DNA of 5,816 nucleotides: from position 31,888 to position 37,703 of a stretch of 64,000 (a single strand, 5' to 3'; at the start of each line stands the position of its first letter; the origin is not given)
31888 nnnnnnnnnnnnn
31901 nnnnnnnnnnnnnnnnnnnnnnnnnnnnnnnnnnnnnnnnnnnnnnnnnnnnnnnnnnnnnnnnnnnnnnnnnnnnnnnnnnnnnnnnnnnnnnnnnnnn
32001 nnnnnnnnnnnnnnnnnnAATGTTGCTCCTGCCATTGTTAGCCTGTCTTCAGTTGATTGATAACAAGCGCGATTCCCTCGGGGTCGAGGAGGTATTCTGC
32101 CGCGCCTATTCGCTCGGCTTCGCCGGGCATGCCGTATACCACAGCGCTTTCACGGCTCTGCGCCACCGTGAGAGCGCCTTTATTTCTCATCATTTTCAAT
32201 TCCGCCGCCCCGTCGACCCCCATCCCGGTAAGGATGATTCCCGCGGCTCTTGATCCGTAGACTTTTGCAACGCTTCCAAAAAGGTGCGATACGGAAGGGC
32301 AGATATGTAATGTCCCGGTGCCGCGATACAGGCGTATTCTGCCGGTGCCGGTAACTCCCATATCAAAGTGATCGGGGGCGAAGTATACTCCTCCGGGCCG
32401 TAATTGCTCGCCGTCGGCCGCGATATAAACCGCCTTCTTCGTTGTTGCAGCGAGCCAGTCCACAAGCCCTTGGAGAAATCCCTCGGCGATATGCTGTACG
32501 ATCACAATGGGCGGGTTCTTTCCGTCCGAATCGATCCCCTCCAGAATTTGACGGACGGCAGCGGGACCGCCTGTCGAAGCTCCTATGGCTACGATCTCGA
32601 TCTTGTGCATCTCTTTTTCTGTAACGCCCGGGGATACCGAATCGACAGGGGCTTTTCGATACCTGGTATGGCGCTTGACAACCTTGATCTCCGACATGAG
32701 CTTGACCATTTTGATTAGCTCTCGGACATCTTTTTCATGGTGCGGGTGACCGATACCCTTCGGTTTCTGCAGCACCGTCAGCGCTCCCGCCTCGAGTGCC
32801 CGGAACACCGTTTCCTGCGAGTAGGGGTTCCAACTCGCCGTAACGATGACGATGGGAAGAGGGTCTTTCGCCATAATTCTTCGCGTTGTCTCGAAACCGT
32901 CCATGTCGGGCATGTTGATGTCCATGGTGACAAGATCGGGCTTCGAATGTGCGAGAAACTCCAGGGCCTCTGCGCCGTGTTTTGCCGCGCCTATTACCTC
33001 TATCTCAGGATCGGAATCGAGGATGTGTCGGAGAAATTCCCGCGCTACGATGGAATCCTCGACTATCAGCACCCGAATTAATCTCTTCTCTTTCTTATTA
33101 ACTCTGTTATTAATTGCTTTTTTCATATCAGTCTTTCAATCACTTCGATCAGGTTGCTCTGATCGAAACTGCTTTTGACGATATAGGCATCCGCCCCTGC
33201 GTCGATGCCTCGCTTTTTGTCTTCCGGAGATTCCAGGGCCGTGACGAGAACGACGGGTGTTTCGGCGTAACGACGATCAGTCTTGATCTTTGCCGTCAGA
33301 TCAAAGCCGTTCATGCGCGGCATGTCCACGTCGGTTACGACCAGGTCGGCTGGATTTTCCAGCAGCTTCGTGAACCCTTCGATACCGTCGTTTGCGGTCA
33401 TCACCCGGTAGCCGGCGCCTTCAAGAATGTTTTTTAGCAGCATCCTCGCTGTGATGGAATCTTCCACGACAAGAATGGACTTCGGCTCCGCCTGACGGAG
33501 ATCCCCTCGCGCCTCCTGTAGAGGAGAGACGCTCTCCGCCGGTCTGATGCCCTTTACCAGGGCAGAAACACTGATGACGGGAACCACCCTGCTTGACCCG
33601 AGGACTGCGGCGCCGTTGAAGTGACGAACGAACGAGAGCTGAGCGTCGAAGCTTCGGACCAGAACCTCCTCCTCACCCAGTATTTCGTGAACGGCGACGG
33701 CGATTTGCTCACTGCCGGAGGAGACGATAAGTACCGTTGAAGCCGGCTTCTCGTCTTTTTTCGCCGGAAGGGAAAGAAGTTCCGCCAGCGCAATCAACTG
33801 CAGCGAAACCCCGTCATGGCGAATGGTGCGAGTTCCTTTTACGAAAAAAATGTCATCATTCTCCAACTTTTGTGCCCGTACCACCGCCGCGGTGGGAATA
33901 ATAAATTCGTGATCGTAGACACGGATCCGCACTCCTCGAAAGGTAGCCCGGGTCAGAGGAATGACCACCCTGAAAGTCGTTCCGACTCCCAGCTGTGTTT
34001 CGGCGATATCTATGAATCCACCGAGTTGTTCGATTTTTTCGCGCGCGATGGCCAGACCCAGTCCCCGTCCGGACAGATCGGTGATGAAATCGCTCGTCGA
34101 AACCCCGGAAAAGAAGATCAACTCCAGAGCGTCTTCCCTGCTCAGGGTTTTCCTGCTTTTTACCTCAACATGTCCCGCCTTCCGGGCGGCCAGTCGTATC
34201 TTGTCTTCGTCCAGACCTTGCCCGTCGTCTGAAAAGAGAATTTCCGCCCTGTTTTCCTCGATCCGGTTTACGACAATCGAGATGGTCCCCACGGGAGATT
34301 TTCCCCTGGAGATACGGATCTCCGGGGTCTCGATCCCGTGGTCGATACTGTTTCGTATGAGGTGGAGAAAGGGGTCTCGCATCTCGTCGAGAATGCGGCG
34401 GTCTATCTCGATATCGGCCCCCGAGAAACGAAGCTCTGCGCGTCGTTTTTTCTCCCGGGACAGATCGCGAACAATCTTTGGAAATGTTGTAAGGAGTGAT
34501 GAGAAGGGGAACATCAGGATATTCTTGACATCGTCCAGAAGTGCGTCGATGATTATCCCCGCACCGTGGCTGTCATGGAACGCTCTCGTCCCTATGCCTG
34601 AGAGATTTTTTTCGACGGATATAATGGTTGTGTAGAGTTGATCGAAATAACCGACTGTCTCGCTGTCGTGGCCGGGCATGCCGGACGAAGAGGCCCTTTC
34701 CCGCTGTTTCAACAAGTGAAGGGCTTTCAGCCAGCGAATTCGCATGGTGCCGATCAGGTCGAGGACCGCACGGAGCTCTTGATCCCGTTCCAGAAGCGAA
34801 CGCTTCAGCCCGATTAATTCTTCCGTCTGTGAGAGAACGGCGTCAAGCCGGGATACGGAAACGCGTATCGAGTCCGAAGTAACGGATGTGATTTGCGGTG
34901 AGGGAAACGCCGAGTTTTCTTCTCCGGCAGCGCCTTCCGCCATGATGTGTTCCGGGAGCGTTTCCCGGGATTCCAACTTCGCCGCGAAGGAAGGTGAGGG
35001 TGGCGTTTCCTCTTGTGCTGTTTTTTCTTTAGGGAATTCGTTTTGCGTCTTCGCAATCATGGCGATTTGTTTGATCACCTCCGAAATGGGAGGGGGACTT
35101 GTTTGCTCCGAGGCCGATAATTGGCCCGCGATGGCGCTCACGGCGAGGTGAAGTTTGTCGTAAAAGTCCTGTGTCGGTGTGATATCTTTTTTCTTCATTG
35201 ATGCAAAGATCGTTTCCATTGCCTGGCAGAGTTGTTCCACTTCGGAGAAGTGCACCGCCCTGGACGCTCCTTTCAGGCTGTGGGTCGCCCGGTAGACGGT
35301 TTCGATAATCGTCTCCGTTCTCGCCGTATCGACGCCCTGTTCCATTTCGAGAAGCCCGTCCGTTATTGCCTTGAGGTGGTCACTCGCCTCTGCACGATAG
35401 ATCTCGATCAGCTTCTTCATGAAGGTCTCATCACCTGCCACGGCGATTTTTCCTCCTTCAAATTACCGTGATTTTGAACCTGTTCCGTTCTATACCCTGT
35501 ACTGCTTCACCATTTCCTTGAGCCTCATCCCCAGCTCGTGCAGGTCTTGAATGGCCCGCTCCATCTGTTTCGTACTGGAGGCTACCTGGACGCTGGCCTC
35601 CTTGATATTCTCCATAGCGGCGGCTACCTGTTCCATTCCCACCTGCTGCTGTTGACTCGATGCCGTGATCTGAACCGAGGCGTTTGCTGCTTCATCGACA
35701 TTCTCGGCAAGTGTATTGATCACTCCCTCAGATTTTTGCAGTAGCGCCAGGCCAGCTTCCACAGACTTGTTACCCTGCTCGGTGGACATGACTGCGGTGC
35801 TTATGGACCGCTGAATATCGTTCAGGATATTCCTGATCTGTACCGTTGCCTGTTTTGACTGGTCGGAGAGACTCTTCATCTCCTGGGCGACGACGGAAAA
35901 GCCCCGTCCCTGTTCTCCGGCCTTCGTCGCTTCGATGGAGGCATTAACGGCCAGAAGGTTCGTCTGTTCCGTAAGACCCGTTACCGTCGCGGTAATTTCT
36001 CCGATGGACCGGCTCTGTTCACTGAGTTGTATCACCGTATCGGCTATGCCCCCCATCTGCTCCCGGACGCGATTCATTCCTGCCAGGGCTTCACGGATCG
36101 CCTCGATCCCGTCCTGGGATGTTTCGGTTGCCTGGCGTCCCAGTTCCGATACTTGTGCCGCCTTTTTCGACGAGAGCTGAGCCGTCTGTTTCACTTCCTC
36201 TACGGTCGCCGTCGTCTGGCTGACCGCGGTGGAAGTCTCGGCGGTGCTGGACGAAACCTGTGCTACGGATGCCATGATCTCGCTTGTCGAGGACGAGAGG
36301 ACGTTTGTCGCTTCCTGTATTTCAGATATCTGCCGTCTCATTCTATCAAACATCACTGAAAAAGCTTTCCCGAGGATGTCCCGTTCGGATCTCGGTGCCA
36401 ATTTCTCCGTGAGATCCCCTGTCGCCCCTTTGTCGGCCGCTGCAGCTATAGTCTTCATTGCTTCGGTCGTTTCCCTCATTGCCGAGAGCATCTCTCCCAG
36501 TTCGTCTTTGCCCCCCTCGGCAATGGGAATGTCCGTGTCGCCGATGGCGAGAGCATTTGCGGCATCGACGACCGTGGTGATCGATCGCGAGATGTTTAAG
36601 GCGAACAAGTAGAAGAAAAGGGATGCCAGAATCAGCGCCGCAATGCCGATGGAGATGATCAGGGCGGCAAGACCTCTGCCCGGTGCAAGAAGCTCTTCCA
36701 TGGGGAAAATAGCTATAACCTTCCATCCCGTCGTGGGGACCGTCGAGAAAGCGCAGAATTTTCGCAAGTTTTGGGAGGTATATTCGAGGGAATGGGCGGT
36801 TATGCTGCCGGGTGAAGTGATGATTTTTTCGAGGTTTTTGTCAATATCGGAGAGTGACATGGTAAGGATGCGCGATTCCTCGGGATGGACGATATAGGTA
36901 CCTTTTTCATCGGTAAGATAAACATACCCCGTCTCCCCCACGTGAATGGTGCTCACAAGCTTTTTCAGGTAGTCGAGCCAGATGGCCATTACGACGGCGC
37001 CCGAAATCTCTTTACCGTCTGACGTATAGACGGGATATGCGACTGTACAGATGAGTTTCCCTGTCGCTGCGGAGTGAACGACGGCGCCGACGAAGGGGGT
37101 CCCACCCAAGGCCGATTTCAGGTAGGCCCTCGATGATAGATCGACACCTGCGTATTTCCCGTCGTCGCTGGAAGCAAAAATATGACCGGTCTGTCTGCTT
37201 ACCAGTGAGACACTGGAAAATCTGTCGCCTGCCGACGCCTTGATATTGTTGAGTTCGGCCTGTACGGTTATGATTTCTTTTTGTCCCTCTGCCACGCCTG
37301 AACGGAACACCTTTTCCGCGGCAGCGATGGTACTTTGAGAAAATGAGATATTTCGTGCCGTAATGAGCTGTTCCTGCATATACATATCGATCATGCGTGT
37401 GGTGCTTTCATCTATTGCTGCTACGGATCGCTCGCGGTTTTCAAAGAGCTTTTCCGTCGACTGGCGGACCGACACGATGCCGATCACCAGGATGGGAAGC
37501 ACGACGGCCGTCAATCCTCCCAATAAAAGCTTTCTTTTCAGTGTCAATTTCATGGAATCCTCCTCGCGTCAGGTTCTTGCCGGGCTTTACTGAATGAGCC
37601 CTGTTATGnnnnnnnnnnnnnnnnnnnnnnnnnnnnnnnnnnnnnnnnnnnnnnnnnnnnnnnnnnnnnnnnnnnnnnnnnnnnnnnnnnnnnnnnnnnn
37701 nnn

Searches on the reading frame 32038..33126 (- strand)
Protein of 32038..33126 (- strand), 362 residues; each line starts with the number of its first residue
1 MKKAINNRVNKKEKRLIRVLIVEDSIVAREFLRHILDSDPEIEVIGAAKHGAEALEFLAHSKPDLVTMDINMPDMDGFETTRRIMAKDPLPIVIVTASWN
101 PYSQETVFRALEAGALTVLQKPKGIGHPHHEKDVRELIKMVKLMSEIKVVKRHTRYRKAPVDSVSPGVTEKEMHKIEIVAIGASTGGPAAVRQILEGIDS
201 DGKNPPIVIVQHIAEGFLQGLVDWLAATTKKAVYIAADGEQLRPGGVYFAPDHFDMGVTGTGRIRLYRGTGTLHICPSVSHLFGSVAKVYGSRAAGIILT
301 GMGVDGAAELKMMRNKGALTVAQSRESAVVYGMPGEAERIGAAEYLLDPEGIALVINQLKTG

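Call 34: search_protein_families(library=pfam, proteins=[window:32038-33126:-], max_evalue=0.00001)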
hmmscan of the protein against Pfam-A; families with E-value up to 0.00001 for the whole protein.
window:32038-33126:- (362 aa): 2 families
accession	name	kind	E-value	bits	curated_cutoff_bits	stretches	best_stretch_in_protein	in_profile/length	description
PF01339.22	CheB_methylest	-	1.1e-50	172.2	24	1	179-354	1-172/174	CheB methylesterase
PF00072.30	Response_reg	-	7.5e-24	84.5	30.2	1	19-122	1-100/111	Response regulator receiver domain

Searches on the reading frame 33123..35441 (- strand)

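Call 34: search_protein_families(library=pfam, proteins=[window:33123-35441:-], max_evalue=0.00001)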
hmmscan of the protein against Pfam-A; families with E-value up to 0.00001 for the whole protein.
window:33123-35441:- (772 aa): 4 families
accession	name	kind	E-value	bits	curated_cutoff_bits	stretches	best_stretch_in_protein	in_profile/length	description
PF00072.30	Response_reg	-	3.9e-25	88.6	30.2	1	656-768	1-110/111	Response regulator receiver domain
PF01584.24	CheW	-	9.4e-14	51.6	23.5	1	503-630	2-135/138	CheW-like domain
PF02518.31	HATPase_c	-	1.4e-13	51.7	26.4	1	359-497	7-110/111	Histidine kinase-, DNA gyrase B-, and HSP90-like ATPase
PF01627.28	Hpt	-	1.4e-11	44.9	24.6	1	11-105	2-82/84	Hpt domain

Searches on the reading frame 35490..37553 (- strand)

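Call 34: search_protein_families(library=pfam, proteins=[window:35490-37553:-], max_evalue=0.00001)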
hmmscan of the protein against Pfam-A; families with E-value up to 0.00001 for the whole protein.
window:35490-37553:- (687 aa): 3 families
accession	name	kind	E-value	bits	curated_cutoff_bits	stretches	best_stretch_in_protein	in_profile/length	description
PF00015.26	MCPsignal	-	1.1e-32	113.7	34.6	1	469-652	1-170/172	Methyl-accepting chemotaxis protein (MCP) signalling domain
PF02743.24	dCache_1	-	8.6e-30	104.5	45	1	87-281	36-239/240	Cache domain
PF00672.30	HAMP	-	4.6e-08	33.7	25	1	316-365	1-50/53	HAMP domain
